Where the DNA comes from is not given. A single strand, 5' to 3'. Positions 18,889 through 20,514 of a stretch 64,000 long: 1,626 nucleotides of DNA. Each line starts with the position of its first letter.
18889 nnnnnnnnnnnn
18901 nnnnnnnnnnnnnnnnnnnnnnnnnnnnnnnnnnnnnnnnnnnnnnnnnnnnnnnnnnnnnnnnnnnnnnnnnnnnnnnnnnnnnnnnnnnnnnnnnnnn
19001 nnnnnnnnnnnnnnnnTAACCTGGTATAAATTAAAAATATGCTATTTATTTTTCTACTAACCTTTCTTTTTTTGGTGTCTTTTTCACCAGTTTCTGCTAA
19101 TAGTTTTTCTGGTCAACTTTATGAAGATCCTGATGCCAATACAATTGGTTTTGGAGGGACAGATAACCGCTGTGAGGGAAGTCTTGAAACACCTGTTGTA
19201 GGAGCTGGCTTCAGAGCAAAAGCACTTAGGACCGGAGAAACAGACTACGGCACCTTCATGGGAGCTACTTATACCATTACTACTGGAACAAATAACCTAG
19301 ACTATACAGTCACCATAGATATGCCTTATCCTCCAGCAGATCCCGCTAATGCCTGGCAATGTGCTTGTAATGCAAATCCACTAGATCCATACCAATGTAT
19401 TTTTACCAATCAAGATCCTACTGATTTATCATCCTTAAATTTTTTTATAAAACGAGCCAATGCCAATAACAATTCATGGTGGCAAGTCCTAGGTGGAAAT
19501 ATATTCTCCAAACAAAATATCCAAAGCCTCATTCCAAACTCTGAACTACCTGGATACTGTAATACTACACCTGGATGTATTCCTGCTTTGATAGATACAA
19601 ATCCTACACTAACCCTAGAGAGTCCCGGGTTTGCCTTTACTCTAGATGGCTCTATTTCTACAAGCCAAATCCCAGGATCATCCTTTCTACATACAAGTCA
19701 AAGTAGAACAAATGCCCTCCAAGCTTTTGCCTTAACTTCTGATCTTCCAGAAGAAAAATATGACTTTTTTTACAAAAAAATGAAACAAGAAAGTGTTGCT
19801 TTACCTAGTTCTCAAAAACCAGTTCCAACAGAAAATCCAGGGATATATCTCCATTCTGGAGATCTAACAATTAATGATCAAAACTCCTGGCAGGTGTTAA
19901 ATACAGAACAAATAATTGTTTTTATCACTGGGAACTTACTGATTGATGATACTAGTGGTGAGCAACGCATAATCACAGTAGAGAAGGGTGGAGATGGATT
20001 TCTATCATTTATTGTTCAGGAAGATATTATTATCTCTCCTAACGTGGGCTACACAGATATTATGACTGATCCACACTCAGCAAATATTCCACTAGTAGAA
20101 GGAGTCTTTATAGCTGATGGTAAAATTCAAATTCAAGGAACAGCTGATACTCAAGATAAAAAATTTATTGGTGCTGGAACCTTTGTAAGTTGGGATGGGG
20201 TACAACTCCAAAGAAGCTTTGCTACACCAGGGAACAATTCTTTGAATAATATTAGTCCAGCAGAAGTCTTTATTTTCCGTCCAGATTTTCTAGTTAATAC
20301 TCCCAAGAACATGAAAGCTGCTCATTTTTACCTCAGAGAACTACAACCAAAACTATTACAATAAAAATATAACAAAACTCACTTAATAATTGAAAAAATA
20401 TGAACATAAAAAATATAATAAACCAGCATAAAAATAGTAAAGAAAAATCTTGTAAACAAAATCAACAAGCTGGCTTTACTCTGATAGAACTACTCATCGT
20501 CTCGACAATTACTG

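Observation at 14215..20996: Operon of four uncharacterised envelope/secreted proteins ending in a prepilin gene, fused head-to-tail to the type IV pilus locus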

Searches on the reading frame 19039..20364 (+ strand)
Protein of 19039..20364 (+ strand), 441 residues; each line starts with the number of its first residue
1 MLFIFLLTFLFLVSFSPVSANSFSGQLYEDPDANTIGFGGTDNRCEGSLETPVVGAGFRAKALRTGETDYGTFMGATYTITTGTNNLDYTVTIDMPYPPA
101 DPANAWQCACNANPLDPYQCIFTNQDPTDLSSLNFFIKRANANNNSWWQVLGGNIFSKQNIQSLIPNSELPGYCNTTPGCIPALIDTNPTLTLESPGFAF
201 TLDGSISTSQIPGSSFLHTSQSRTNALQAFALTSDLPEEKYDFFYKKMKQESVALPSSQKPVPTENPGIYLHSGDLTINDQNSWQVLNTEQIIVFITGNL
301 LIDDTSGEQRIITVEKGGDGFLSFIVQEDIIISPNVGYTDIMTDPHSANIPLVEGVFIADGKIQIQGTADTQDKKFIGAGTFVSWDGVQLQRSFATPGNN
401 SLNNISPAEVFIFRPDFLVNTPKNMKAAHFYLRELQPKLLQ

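Call 5: search_protein_families(library=pfam, proteins=[window:19039-20364:+], max_evalue=1)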
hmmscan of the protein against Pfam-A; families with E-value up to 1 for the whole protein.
window:19039-20364:+ (441 aa): 0 families

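Call 6: search_protein_families(library=ncbifam, proteins=[window:19039-20364:+], max_evalue=1)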
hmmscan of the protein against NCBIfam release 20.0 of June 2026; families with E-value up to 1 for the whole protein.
window:19039-20364:+ (441 aa): 2 families
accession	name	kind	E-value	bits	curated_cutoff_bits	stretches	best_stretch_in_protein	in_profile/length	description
NF007303.0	PRK09783.1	subfamily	0.031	12.7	390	1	281-370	318-403/414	copper/silver efflux system membrane fusion protein CusB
NF008561.0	PRK11507.1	equivalog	0.12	12.3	95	1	356-389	32-65/70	ribosome-associated protein YbcJ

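Call 15: search_solved_structures(query=window:19039-20364:+, max_evalue=10)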
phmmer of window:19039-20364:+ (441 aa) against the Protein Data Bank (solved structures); distinct sequences matched with E-value up to 10: 3.
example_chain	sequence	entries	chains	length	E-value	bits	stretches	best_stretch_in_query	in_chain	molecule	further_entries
3t51_B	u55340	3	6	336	0.052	15.6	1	280-370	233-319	Cation efflux system protein CusB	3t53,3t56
3h94_A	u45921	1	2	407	0.073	15.1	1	280-370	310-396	Cation efflux system protein cusB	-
3ne5_B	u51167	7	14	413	0.074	15.1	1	280-370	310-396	Cation efflux system protein cusB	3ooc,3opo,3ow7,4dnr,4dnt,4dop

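Call 16: find_homologous_proteins(query=window:19039-20364:+)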
Query window:19039-20364:+ (441 aa): 50 proteins with E <= 0.001 among 4882 candidates.
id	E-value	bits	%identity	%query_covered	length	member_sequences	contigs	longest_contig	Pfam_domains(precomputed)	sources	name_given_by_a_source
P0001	4.3e-292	986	100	98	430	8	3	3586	-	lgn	-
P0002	4.1e-219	746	73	96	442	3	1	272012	-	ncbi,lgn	ncbi:MAG: hypothetical protein ACOZAK_00695 [Patescibacteria group bacterium]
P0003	3.7e-218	743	73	100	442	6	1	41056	-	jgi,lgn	-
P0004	5.4e-212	723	71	99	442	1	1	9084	-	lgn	-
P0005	3.4e-211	720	70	96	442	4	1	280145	-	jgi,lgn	-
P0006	4.6e-211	719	70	100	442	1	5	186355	-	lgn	-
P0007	1.4e-209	715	71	96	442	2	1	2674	-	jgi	-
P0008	1.8e-202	691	69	100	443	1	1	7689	-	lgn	-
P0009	1.3e-166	573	60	95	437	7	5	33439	-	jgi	-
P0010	9.4e-159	547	55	99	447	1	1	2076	-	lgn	-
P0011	2.5e-158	546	58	95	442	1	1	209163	-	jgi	jgi:hypothetical protein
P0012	5.1e-158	545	55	100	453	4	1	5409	-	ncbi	ncbi:MAG TPA: hypothetical protein VGA89_03100, partial [Patescibacteria group bacterium]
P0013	4.4e-157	542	55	96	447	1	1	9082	-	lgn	-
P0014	2.3e-156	539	56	100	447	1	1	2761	-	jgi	jgi:hypothetical protein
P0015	2.9e-153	529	55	100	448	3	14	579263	-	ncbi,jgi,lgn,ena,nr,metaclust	ncbi:MAG: hypothetical protein A2383_03695 [Candidatus Pacebacteria bacterium RIFOXYB1_FULL_39_46]|n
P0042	3.8e-60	222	38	80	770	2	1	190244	-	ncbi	ncbi:MAG: hypothetical protein ACOZAN_03625 [Patescibacteria group bacterium]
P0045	1.3e-38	151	30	95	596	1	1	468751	-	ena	-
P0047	1.8e-34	138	35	66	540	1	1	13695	-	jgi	jgi:hypothetical protein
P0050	3.3e-22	97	30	86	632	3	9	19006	-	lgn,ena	-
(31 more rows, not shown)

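Call 18: find_encoding_contigs(protein=P0015, flank=10000, max_places=2)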
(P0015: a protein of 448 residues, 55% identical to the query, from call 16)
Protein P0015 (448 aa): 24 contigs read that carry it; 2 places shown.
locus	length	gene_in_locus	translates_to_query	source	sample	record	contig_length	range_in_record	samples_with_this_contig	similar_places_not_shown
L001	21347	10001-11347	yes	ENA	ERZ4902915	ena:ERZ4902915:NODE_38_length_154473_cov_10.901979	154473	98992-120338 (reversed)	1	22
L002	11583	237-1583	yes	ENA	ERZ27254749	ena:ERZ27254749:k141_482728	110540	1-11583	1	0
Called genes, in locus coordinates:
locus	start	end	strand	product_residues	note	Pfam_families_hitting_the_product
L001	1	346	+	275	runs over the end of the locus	PF14341:PilX_N (faint)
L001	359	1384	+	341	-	PF11104:PilM_2, PF06723:MreB_Mbl (faint), PF14450:FtsA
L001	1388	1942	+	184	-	-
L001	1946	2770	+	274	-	PF10741:T2SSM_b (faint)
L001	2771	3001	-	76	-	PF13083:KH_KhpA-B, PF00013:KH_1 (weak)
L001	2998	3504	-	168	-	PF00886:Ribosomal_S16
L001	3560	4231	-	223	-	PF14622:Ribonucleas_3_3, PF00636:Ribonuclease_3, PF00035:dsrm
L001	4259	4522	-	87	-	-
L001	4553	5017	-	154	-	PF01029:NusB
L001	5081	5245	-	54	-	-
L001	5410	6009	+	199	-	-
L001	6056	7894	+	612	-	-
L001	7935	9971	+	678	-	-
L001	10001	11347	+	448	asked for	-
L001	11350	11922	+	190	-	PF07963:N_methyl (weak)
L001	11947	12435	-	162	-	-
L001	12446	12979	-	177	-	-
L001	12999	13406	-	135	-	-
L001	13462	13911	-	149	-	PF07963:N_methyl (weak)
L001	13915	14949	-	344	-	-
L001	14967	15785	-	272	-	PF06750:A24_N_bact, PF01478:Peptidase_A24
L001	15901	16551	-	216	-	PF07963:N_methyl (weak)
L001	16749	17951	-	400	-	PF28597:T2SSF_N, PF00482:T2SSF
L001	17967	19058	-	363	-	PF00437:T2SSE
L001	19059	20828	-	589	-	PF05157:MshEN, PF00437:T2SSE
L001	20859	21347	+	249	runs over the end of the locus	PF13177:DNA_pol3_delta2, PF05130:FlgN (faint)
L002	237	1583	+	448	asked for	-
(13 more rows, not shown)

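Call 19: find_encoding_contigs(protein=P0045, flank=10000, max_places=2)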
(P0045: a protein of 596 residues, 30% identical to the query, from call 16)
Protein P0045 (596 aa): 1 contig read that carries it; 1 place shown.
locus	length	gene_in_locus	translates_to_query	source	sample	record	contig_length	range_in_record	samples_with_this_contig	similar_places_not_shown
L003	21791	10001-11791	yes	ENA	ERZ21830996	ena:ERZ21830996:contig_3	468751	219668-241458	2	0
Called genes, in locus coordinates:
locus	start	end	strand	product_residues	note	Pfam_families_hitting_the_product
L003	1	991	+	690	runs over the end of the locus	PF17191:RecG_wedge, PF00270:DEAD, PF04851:ResIII, PF00271:Helicase_C, PF22590:Cas3-like_C_2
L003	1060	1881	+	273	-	-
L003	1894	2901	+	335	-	PF11104:PilM_2, PF25216:Volactin, PF14450:FtsA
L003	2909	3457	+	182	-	-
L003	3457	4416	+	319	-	-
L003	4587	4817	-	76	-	PF13083:KH_KhpA-B, PF00013:KH_1 (faint)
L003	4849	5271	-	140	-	PF00886:Ribosomal_S16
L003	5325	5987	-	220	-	PF14622:Ribonucleas_3_3, PF22935:RM44_endonuclase (weak), PF00636:Ribonuclease_3, PF00035:dsrm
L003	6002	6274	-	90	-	-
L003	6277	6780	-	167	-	PF01029:NusB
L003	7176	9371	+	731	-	-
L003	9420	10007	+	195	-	-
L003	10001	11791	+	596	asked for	-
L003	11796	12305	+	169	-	PF07963:N_methyl (weak)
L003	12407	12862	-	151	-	PF07963:N_methyl (weak)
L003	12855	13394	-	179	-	PF07963:N_methyl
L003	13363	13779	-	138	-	-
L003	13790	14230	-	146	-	PF07963:N_methyl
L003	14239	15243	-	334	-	-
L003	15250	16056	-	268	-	PF06750:A24_N_bact, PF01478:Peptidase_A24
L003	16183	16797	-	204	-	PF07963:N_methyl (weak)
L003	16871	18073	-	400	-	PF28597:T2SSF_N, PF00482:T2SSF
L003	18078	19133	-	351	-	PF00437:T2SSE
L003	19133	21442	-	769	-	PF05157:MshEN, PF00437:T2SSE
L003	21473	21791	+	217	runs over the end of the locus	PF13177:DNA_pol3_delta2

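Call 20: find_encoding_contigs(protein=P0042, flank=10000, max_places=2)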
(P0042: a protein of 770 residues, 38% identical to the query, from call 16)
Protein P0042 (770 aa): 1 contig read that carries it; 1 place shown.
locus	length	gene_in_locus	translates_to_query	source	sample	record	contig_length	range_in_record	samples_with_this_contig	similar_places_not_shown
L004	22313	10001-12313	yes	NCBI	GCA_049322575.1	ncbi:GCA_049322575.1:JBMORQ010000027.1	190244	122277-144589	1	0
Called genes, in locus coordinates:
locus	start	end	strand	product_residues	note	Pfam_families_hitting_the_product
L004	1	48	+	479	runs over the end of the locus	PF08245:Mur_ligase_M (weak), PF02875:Mur_ligase_C, PF27239:FOL3_C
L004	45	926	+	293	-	-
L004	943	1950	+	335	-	PF11104:PilM_2, PF25216:Volactin (faint), PF14450:FtsA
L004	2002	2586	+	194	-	-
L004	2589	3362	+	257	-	-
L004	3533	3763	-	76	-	PF13083:KH_KhpA-B, PF00013:KH_1 (weak)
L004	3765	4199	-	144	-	PF00886:Ribosomal_S16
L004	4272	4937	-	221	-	PF14622:Ribonucleas_3_3, PF22935:RM44_endonuclase, PF00636:Ribonuclease_3, PF14709:DND1_DSRM (weak), PF00035:dsrm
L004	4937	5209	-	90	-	-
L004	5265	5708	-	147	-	PF01029:NusB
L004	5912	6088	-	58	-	-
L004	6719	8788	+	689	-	-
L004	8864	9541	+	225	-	-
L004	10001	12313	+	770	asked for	-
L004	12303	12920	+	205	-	-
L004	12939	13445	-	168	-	-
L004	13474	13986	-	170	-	-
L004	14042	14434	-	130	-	PF07963:N_methyl (faint)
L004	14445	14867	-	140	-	PF07963:N_methyl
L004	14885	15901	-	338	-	-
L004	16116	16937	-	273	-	PF06750:A24_N_bact, PF01478:Peptidase_A24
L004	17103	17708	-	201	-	PF07963:N_methyl (weak)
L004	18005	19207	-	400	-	PF28597:T2SSF_N, PF00482:T2SSF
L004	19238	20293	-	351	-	PF00437:T2SSE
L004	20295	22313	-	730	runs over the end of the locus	PF13191:AAA_16 (faint), PF05157:MshEN, PF00437:T2SSE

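Call 21: find_encoding_contigs(protein=P0050, flank=10000, max_places=3)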
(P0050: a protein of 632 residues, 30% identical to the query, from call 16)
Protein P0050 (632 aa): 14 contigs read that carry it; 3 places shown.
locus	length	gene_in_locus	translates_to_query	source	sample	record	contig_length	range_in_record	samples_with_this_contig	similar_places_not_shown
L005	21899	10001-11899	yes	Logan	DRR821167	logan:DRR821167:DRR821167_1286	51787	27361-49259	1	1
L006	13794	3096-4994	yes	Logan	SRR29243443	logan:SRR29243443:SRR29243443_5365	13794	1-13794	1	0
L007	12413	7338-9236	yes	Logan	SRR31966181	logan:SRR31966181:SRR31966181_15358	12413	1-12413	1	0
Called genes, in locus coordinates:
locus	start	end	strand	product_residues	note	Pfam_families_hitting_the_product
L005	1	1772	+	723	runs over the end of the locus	PF17191:RecG_wedge (weak), PF04851:ResIII, PF00270:DEAD, PF00271:Helicase_C, PF22590:Cas3-like_C_2 (weak)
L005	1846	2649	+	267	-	-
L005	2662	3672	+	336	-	PF11104:PilM_2, PF25216:Volactin (faint), PF14450:FtsA (weak)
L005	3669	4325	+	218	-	-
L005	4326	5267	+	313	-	PF04350:PilO (weak)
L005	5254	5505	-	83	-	PF13083:KH_KhpA-B, PF00013:KH_1 (faint)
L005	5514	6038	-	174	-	PF00886:Ribosomal_S16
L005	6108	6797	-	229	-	PF14622:Ribonucleas_3_3, PF22935:RM44_endonuclase (weak), PF00636:Ribonuclease_3, PF00035:dsrm, PF14709:DND1_DSRM (faint)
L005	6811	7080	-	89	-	-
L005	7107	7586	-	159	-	PF01029:NusB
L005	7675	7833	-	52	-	-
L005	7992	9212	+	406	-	-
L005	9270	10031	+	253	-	-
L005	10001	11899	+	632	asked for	-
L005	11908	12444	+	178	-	-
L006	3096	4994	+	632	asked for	-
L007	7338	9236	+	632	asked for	-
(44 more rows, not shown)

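Call 22: find_encoding_contigs(protein=P0047, flank=10000, max_places=2)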
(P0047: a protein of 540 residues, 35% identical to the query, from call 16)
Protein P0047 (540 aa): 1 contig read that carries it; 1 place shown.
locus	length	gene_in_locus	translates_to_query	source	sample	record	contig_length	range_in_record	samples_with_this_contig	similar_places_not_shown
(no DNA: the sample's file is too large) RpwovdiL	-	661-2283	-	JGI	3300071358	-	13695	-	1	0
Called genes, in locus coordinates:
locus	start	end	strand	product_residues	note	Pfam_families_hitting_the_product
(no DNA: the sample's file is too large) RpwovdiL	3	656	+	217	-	?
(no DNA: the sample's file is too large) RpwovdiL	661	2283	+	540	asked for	-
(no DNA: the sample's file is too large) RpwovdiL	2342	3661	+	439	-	PF00675:Peptidase_M16, PF05193:Peptidase_M16_C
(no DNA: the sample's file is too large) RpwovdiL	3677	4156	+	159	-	PF00334:NDK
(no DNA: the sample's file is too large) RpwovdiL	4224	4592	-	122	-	-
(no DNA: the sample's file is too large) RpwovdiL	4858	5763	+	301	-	PF26550:Tricorn_2nd (faint)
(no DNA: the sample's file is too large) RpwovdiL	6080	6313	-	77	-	PF17723:RHH_8 (weak)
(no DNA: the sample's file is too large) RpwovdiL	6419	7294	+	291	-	-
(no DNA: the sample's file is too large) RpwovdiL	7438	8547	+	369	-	PF23543:DUF6688_C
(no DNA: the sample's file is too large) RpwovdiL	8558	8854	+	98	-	-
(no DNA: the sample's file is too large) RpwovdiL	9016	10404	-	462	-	PF08308:PEGA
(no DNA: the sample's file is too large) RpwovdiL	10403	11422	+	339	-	PF00022:Actin (weak), PF06723:MreB_Mbl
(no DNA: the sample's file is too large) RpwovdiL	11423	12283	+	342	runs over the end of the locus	PF01636:APH, PF03881:Fructosamin_kin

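Call 34: predict_structure(alignment_id=A1)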
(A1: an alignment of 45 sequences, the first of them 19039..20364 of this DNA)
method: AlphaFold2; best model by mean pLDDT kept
length: 441 residues; sequences in the alignment: 45
mean_pLDDT: 82.9   pTM: 0.66
mean pLDDT of the five models: 82.9, 81.5, 80.7, 80.5, 79.9
residues with pLDDT >= 90: 186; 70-90: 168; 50-70: 70; < 50: 17
segments of 3 or more residues with pLDDT < 50: 141-143, 431-441
pLDDT, mean of each block of 10 residues (from residue 1): 75 61 92 70 82 87 91 89 89 77 75 72 86 87 72 83 78 78 81 66 73 70 57 72 95 94 94 97 96 98 90 94 98 96 90 97 93 94 92 78 87 89 78 40 42
secondary structure, 60 per line:
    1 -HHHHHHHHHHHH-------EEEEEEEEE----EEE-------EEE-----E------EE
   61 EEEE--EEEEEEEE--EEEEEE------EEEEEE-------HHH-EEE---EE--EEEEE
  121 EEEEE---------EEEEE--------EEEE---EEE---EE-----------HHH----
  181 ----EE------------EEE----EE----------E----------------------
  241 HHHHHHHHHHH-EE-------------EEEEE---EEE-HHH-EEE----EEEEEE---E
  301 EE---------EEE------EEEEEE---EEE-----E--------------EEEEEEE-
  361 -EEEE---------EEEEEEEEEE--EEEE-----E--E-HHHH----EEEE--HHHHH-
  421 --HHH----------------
elements in order: H2-13 E21-29 E34-36 E44-46 E59-64 E67-74 E77-82 E89-94 E106-108 E116-125 E135-139 E148-151 E155-157 E199-201 H241-251 E268-272 E276-278 E284-286 E291-296 E300-302 E312-314 E321-326 E330-332 E353-359 E362-365 E375-384 E387-390 H401-404 E409-412 H415-419

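Call 36: fold_search(model_id=the predicted structure, library=pdb)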
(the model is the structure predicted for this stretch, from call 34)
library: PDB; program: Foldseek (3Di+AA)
matches with E <= 10: 747; with E <= 0.001: 0
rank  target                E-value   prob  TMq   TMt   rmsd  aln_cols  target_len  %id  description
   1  7ehk                  7.2e-03  0.99  0.24  0.45  11.2       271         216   13  Crystal structure of C107S mutant of FfIBP (released 2022-03-02)
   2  4nu2                  2.4e-02  0.90  0.21  0.37  11.6       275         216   13  Crystal structure of an ice-binding protein (FfIBP) from the Antarctic bacterium, Flavobacterium frigoris PS1 (released 2014-04-16)
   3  6yoa_A                3.4e-02  0.97  0.17  0.41   6.0       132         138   17  Lig v 1 structure and the inflammatory response to the Ole e 1 protein family (released 2020-05-13)
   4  8x1l                  5.4e-02  0.90  0.22  0.41  11.5       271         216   14  Crystal structure of S96C/L132C mutant of FfIBP (released 2024-11-13)
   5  5b5h                  8.4e-02  0.87  0.24  0.44  10.3       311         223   11  Hydrophobic ice-binding site confer hyperactivity on antifreeze protein from a snow mold fungus (released 2016-09-28)
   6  5g5d_B                1.5e-01  0.96  0.16  0.40   9.4       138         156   15  Crystal Structure of the CohScaC2-XDocCipA type II complex from Clostridium thermocellum (released 2017-04-05)
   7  6bg8_A                2.1e-01  0.89  0.29  0.48   8.1       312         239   12  Shewanella frigidimarina ice-binding protein_1 DUF3494 Domain (released 2018-03-07)
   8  3wwg_D                2.3e-01  0.04  0.11  0.10  24.4       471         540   10  Crystal structure of the N-glycan-deficient variant N448A of isopullulanase complexed with isopanose (released 2014-11-12)
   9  5j4m_C                2.7e-01  0.35  0.14  0.22  10.9       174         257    6  Crystal structure of shaft pilin SpaA from Lactobacillus rhamnosus GG - E269A/D295N double mutant (released 2016-07-20)
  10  5uyt_A                2.7e-01  0.23  0.19  0.20  18.3       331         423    8  Crystal structure of ice binding protein from an Antarctic bacterium Flavobacteriaceae (released 2017-10-25)
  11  4fl4_L                3.0e-01  0.84  0.15  0.21   9.6       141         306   16  Scaffoldin conformation and dynamics revealed by a ternary complex from the Clostridium thermocellum cellulosome (released 2012-06-27)
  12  4nu3_B                3.1e-01  0.41  0.21  0.37  10.0       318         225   10  Crystal structure of mFfIBP, a capping head region swapped mutant of ice-binding protein (released 2014-04-16)
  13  1f97                  3.3e-01  0.13  0.08  0.14  13.9        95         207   14  SOLUBLE PART OF THE JUNCTION ADHESION MOLECULE FROM MOUSE (released 2001-01-10)
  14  4fl4_C                4.2e-01  0.77  0.16  0.21   9.9       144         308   18  Scaffoldin conformation and dynamics revealed by a ternary complex from the Clostridium thermocellum cellulosome (released 2012-06-27)
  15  9bop_N                4.2e-01  0.25  0.10  0.30  12.9       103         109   12  A broadly-neutralizing antibody against Ebolavirus glycoprotein that can potentiate the breadth and neutralization pot (released 2025-11-05)
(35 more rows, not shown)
